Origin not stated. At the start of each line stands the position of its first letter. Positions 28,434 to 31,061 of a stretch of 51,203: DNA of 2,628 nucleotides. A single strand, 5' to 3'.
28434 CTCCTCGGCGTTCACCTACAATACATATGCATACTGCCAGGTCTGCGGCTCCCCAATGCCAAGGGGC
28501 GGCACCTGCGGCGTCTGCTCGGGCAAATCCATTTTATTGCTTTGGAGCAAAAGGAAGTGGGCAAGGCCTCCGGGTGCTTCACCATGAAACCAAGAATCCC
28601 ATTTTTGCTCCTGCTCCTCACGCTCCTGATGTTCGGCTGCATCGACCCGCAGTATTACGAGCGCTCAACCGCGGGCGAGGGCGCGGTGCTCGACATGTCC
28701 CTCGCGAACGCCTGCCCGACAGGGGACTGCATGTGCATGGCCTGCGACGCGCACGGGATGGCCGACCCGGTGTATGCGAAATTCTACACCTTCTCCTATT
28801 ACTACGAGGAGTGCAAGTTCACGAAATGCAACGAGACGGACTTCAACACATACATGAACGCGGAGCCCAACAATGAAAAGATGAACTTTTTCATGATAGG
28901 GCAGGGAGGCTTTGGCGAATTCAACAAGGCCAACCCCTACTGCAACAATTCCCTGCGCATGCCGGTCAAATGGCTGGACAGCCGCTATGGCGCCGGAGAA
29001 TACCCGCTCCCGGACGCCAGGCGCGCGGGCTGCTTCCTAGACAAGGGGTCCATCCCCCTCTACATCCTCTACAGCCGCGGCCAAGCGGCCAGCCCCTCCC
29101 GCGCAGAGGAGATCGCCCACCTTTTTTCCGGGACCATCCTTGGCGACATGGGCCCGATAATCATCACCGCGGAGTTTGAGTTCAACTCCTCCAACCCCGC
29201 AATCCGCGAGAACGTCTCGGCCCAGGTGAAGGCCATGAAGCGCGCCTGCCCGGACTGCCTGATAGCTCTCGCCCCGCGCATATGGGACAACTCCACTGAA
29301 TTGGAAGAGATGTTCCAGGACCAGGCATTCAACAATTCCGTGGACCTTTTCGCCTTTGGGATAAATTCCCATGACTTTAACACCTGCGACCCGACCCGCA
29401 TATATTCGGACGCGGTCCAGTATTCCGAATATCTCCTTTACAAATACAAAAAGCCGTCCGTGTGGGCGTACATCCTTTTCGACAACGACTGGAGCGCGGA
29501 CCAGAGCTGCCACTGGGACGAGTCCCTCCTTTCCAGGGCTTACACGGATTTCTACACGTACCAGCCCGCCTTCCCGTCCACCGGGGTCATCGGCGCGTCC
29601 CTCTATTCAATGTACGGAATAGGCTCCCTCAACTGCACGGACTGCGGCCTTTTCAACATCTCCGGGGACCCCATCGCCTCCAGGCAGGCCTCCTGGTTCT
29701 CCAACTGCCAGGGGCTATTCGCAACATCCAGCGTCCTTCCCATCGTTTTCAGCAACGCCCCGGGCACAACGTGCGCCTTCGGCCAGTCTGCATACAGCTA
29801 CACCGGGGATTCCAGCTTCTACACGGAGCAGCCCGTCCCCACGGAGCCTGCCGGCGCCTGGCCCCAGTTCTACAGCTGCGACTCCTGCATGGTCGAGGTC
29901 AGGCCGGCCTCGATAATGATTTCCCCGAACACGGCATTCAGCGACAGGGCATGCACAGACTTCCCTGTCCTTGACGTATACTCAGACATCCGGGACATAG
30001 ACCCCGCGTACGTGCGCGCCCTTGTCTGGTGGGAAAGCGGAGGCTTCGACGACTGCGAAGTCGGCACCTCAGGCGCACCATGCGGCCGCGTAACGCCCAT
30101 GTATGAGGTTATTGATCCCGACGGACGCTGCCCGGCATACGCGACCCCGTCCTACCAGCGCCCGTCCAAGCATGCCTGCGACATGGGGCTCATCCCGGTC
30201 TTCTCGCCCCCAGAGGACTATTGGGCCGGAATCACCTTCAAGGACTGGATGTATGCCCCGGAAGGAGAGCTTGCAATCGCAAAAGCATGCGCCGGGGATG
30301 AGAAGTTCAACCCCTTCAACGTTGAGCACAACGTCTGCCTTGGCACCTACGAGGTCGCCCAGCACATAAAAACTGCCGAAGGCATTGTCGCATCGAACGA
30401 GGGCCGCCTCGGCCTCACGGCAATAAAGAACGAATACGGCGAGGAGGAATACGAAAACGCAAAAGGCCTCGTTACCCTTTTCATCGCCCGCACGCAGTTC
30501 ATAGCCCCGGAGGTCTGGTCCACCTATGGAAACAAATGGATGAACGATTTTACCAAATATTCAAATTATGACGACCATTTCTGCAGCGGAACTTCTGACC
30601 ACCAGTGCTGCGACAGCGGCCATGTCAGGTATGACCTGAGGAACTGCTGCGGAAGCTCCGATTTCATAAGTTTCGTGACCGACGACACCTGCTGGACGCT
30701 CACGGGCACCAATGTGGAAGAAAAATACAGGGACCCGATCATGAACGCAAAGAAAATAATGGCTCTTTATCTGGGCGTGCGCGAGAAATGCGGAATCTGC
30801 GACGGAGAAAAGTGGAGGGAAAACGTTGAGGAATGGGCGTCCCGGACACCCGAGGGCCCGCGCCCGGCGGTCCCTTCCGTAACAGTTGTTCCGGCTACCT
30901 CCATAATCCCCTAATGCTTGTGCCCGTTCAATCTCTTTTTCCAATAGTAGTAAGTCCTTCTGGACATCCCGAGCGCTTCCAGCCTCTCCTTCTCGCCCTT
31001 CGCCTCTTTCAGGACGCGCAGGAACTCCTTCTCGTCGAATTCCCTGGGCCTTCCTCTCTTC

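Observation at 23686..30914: Overlapping pair: a 1633-aa single-pass giant protein with a zinc-ribbon tail, and a 776-aa Cys-rich lipoprotein. Candidate trans-envelope apparatus of unknown function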

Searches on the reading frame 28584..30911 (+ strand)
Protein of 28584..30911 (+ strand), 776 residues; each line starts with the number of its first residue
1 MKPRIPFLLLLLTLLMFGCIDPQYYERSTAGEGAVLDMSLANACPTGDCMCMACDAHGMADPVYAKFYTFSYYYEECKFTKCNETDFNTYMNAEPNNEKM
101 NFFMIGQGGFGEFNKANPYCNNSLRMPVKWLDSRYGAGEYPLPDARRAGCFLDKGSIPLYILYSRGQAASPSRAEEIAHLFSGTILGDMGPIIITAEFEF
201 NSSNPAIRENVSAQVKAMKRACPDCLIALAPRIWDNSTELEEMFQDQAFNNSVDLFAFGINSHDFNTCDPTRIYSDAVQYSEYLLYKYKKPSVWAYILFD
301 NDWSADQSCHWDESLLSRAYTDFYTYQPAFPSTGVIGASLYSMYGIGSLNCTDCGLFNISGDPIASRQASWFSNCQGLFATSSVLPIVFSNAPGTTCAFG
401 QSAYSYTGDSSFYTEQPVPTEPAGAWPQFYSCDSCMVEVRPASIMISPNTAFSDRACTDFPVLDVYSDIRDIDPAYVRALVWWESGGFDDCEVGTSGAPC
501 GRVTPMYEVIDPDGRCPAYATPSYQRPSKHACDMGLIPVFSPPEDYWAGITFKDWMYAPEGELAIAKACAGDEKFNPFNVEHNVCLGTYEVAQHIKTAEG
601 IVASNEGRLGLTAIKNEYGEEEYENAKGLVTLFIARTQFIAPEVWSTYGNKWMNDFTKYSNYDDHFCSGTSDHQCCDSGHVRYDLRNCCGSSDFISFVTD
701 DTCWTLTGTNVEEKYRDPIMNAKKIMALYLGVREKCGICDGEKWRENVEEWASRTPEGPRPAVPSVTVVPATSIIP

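Call 6: search_protein_families(library=pfam, proteins=[window:28584-30911:+], max_evalue=1)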
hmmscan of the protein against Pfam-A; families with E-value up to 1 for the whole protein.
window:28584-30911:+ (776 aa): 0 families

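Call 7: search_protein_families(library=ncbifam, proteins=[window:28584-30911:+], max_evalue=1)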
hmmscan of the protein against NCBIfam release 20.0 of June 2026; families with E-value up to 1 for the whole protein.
window:28584-30911:+ (776 aa): 0 families

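Call 13: find_homologous_proteins(query=window:28584-30911:+, max_evalue=0.001)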
Query window:28584-30911:+ (776 aa): 21 proteins with E <= 0.001 among 7994 candidates.
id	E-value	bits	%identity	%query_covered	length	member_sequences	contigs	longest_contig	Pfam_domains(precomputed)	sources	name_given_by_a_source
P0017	0.0e+0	1859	99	100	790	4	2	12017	-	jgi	-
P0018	8.8e-276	935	56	95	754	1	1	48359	-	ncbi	ncbi:MAG: hypothetical protein AB1657_05125 [Candidatus Micrarchaeota archaeon]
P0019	2.2e-273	927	54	96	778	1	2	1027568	-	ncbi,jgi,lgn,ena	ncbi:MAG: hypothetical protein WC350_00595 [Candidatus Micrarchaeia archaeon]|jgi:hypothetical prote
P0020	1.7e-256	871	53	95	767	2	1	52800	-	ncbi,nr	ncbi:MAG: hypothetical protein PHQ80_02720 [Candidatus ainarchaeum sp.]|nr:hypothetical protein [Can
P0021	5.0e-253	860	52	95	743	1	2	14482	-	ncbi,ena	-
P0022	3.6e-238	811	49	95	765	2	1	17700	-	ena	-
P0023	4.1e-238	811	50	95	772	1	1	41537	-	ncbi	-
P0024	1.3e-237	809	51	95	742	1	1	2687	-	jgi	-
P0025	2.0e-236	805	49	95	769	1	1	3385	-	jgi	jgi:hypothetical protein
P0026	1.5e-234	799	50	95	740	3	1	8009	-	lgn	-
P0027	1.8e-233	795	51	95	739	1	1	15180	-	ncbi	-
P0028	3.5e-229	781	48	95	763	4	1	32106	-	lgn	-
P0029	1.5e-222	759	48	95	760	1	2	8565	-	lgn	-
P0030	6.2e-212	724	47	98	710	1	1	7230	-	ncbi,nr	ncbi:MAG: hypothetical protein NTY83_03515 [Candidatus Micrarchaeota archaeon]|nr:hypothetical prote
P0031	8.8e-155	535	40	97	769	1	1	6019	-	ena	-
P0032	9.2e-155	535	40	99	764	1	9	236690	-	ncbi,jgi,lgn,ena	-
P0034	2.9e-109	385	34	89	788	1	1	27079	-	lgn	-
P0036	1.2e-96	343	33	89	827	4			-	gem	-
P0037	3.6e-93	331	33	89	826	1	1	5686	-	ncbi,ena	-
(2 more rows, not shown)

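Call 17: search_solved_structures(query=A2, max_evalue=10, show_alignments=3)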
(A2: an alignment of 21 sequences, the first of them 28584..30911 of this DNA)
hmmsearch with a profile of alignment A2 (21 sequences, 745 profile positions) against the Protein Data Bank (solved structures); distinct sequences matched with E-value up to 10: 0.

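Call 19: search_protein_families(library=pfam, alignment_id=A2, max_evalue=0.1)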
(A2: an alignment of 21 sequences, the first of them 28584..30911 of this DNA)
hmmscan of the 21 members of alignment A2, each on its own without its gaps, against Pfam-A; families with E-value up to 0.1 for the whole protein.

A. member 1, window:28584-30911:+ (776 aa): 0 families

B. families by the number of members that match (of 21 scanned): 3 families
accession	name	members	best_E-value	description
PF01464.25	SLT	6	0.00033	Transglycosylase SLT domain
PF06906.16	DUF1272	1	0.0063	Protein of unknown function (DUF1272)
PF08139.17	LPAM_1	1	0.061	Prokaryotic membrane lipoprotein lipid attachment site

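Call 25: find_encoding_contigs(protein=P0032, flank=10000, max_places=2)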
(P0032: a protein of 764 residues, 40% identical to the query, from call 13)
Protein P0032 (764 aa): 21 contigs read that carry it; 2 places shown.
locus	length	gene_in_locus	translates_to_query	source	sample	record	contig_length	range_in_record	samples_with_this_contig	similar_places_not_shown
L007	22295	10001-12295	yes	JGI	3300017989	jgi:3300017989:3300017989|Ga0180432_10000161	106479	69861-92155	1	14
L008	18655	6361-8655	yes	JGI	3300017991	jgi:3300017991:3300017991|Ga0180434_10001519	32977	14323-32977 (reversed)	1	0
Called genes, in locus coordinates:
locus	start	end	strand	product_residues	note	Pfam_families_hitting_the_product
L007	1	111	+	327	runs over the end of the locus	PF03706:LPG_synthase_TM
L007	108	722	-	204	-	PF04981:NMD3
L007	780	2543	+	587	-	PF09843:DUF2070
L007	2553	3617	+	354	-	PF00579:tRNA-synt_1b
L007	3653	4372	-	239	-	PF01048:PNP_UDP_1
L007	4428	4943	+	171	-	PF13091:PLDc_2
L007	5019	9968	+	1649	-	-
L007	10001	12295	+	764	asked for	-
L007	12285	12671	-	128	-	-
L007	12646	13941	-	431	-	PF04409:DUF530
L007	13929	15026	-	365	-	PF04406:TP6A_N, PF20768:Topo_VI_alpha (weak), PF21180:TOP6A-Spo11_Toprim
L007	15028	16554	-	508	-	PF02518:HATPase_c, PF13589:HATPase_c_3, PF09239:Topo-VIb_trans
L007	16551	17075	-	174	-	PF00013:KH_1 (weak), PF22891:KH_PNO1_2nd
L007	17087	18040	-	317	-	-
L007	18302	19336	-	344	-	PF01699:Na_Ca_ex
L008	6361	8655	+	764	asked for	-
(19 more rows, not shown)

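Call 26: find_encoding_contigs(protein=P0034, flank=10000, max_places=2)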
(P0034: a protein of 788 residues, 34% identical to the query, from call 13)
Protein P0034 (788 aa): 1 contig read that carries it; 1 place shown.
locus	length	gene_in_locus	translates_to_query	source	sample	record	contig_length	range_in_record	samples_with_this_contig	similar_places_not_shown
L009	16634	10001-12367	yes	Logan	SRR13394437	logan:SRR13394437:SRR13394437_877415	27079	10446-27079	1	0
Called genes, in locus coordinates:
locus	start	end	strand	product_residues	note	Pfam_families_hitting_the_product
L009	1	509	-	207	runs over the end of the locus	PF04981:NMD3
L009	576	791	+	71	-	-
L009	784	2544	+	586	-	PF09843:DUF2070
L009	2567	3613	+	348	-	PF00579:tRNA-synt_1b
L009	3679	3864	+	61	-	-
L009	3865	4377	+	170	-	PF13091:PLDc_2, PF17941:PP_kinase_C_1 (weak)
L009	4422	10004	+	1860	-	-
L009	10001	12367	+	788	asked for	-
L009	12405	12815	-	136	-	-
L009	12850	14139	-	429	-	PF04409:DUF530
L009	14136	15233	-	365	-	PF04406:TP6A_N, PF20768:Topo_VI_alpha (weak), PF21180:TOP6A-Spo11_Toprim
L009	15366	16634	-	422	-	?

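Call 27: predict_structure(alignment_id=A2)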
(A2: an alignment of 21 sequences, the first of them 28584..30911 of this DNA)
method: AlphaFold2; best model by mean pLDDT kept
length: 776 residues; sequences in the alignment: 21
mean_pLDDT: 80.4   pTM: 0.82
mean pLDDT of the five models: 80.4, 79.0, 76.3, 76.1, 74.8
residues with pLDDT >= 90: 335; 70-90: 289; 50-70: 58; < 50: 94
segments of 3 or more residues with pLDDT < 50: 1-45, 401-417, 520-526, 756-776
pLDDT, mean of each block of 10 residues (from residue 1): 42 39 33 31 59 83 68 88 85 80 81 74 79 89 87 89 90 95 68 95 93 97 94 89 96 96 90 89 91 93 93 86 73 88 81 81 74 62 70 67 35 40 69 86 90 85 89 93 89 83 85 72 53 90 92 90 92 92 94 93 96 95 95 94 89 95 93 92 93 94 88 87 94 88 80 54 27 30
secondary structure, 60 per line:
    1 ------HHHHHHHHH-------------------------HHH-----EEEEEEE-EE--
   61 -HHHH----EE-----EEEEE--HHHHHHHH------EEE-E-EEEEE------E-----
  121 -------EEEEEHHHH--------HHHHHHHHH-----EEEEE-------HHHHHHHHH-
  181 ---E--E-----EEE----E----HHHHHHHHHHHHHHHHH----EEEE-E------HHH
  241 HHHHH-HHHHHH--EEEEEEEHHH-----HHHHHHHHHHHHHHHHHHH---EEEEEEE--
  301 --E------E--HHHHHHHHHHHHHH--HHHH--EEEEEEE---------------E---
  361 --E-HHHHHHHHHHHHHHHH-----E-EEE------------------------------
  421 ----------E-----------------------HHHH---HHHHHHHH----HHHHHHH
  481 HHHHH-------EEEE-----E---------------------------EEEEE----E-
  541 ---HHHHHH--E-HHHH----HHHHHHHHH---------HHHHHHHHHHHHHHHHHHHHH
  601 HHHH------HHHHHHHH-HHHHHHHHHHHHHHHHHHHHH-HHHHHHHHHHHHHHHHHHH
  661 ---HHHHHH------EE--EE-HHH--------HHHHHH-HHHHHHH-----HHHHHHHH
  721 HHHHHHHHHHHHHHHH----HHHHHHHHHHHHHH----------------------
elements in order (helices of 4 or more, strands of 3 or more residues): H7-15 E49-55 H62-65 E77-81 H84-91 E98-100 E104-108 E128-132 H133-136 H145-153 E159-163 H171-179 E193-195 H205-221 E226-229 H238-245 H247-252 E255-261 H270-288 E292-298 H313-326 H329-332 E335-341 H365-380 E388-390 H455-458 H462-469 H474-485 E493-496 E530-534 H544-549 H554-557 H562-570 H580-604 H611-618 H620-640 H642-660 H664-669 H694-699 H701-707 H713-736 H741-754

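Call 29: fold_search(model_id=the predicted structure, library=pdb)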
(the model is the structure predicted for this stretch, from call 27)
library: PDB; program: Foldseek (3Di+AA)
matches with E <= 10: 1248; with E <= 0.001: 207
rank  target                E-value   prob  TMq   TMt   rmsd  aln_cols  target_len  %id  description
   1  6leg_A                1.9e-07  1.00  0.24  0.30  11.6       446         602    9  Structure of E. coli beta-glucuronidase complex with uronic isofagomine (released 2021-01-27)
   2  6lem_A                3.2e-07  1.00  0.26  0.32  11.2       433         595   10  Structure of E. coli beta-glucuronidase complex with C6-nonyl uronic isofagomine (released 2021-01-27)
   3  6lem_B                5.3e-07  1.00  0.26  0.34  11.4       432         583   10  Structure of E. coli beta-glucuronidase complex with C6-nonyl uronic isofagomine (released 2021-01-27)
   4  6lej_A                5.5e-07  1.00  0.26  0.33  11.9       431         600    9  Structure of E. coli beta-glucuronidase complex with C6-propyl uronic isofagomine (released 2021-01-27)
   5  3pz9                  6.1e-07  1.00  0.25  0.48   7.2       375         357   11  Native structure of endo-1,4-beta-D-mannanase from Thermotoga petrophila RKU-1 (released 2011-12-28)
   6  6leg_D                6.1e-07  1.00  0.25  0.32  12.2       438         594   10  Structure of E. coli beta-glucuronidase complex with uronic isofagomine (released 2021-01-27)
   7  6lel_A                8.3e-07  1.00  0.25  0.32  12.2       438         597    8  Structure of E. coli beta-glucuronidase complex with C6-hexyl uronic isofagomine (released 2021-01-27)
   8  6gp5_A                9.2e-07  1.00  0.25  0.54   5.6       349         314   13  Beta-1,4-galactanase from Bacteroides thetaiotaomicron (released 2018-12-26)
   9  6tn6                  1.1e-06  1.00  0.25  0.39   7.9       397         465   12  X-ray structure of the endo-beta-1,4-mannanase from Thermotoga petrophila (released 2020-04-29)
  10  6leg_C                1.2e-06  1.00  0.26  0.32  12.2       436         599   10  Structure of E. coli beta-glucuronidase complex with uronic isofagomine (released 2021-01-27)
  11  4jhz_A                1.6e-06  1.00  0.25  0.32  11.5       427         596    9  Structure of E. coli beta-Glucuronidase bound with a novel, potent inhibitor 2-[4-(1,3-benzodioxol-5-ylmethyl)piperazi (released 2013-08-28)
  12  3lpf_A                1.6e-06  1.00  0.25  0.31  12.0       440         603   10  Structure of E. coli beta-Glucuronidase bound with a novel, potent inhibitor 1-((6,7-dimethyl-2-oxo-1,2-dihydroquinoli (released 2010-11-17)
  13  3k4a_A                1.7e-06  1.00  0.25  0.31  10.9       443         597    8  Crystal structure of selenomethionine substituted E. coli beta-glucuronidase (released 2010-11-17)
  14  6gpa_B                1.9e-06  1.00  0.24  0.53   5.8       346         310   13  Beta-1,4-galactanase from Bacteroides thetaiotaomicron with galactose (released 2018-12-26)
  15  6gp5_B                2.0e-06  1.00  0.25  0.54   5.8       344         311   11  Beta-1,4-galactanase from Bacteroides thetaiotaomicron (released 2018-12-26)
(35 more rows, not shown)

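Call 48: search_protein_families(library=phrogs, proteins=[window:28584-30911:+], max_evalue=0.1)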
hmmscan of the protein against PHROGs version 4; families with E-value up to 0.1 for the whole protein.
window:28584-30911:+ (776 aa): 0 families

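Call 73: search_protein_families(library=pfam, proteins=[P0022, P0023, P0025, P0028, P0029, P0031, P0032, P0034, P0036, P0037], max_evalue=1)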
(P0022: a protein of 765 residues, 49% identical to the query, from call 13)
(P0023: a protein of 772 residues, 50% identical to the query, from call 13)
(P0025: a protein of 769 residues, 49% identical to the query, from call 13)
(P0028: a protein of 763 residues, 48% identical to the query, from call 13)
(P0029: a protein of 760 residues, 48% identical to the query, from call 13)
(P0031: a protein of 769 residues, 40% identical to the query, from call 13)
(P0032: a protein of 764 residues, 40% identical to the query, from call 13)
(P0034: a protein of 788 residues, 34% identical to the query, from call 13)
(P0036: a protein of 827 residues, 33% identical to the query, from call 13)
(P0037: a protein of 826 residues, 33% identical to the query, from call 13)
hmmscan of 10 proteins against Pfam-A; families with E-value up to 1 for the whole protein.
P0022 (765 aa): 1 family
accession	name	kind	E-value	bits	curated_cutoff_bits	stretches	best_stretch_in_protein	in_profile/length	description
PF01464.25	SLT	-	0.00033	20.6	21.3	1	475-546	5-45/117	Transglycosylase SLT domain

P0023 (772 aa): 1 family
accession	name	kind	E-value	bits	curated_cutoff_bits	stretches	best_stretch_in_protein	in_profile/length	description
PF01464.25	SLT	-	0.017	15.1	21.3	1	475-606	6-82/117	Transglycosylase SLT domain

P0025 (769 aa): 1 family
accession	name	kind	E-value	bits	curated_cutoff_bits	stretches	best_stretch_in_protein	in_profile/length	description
PF01464.25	SLT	-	0.043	13.8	21.3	1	479-606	6-79/117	Transglycosylase SLT domain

P0028 (763 aa): 2 families
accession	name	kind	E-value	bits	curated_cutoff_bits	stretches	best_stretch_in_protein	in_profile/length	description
PF01464.25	SLT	-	0.0019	18.2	21.3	1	479-601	7-84/117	Transglycosylase SLT domain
PF02402.22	Lysis_col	-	0.16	12.3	27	1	8-33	12-35/49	Lysis protein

P0029 (760 aa): 0 families

P0031 (769 aa): 0 families

P0032 (764 aa): 1 family
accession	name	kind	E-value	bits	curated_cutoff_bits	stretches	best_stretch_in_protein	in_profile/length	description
PF01464.25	SLT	-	0.021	14.8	21.3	1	465-538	6-43/117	Transglycosylase SLT domain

P0034 (788 aa): 0 families

P0036 (827 aa): 1 family
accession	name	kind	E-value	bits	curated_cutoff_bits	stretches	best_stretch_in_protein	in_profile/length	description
PF08139.17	LPAM_1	-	0.69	10.9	20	0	1-17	1-17/18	Prokaryotic membrane lipoprotein lipid attachment site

P0037 (826 aa): 1 family
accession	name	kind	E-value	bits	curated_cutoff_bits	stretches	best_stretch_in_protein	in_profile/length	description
PF08139.17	LPAM_1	-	0.061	14.2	20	1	1-18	1-18/18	Prokaryotic membrane lipoprotein lipid attachment site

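Call 83: search_protein_families(library=padloc, proteins=[window:28584-30911:+], max_evalue=0.1)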
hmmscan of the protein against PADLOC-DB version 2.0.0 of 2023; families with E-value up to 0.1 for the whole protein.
window:28584-30911:+ (776 aa): 0 families
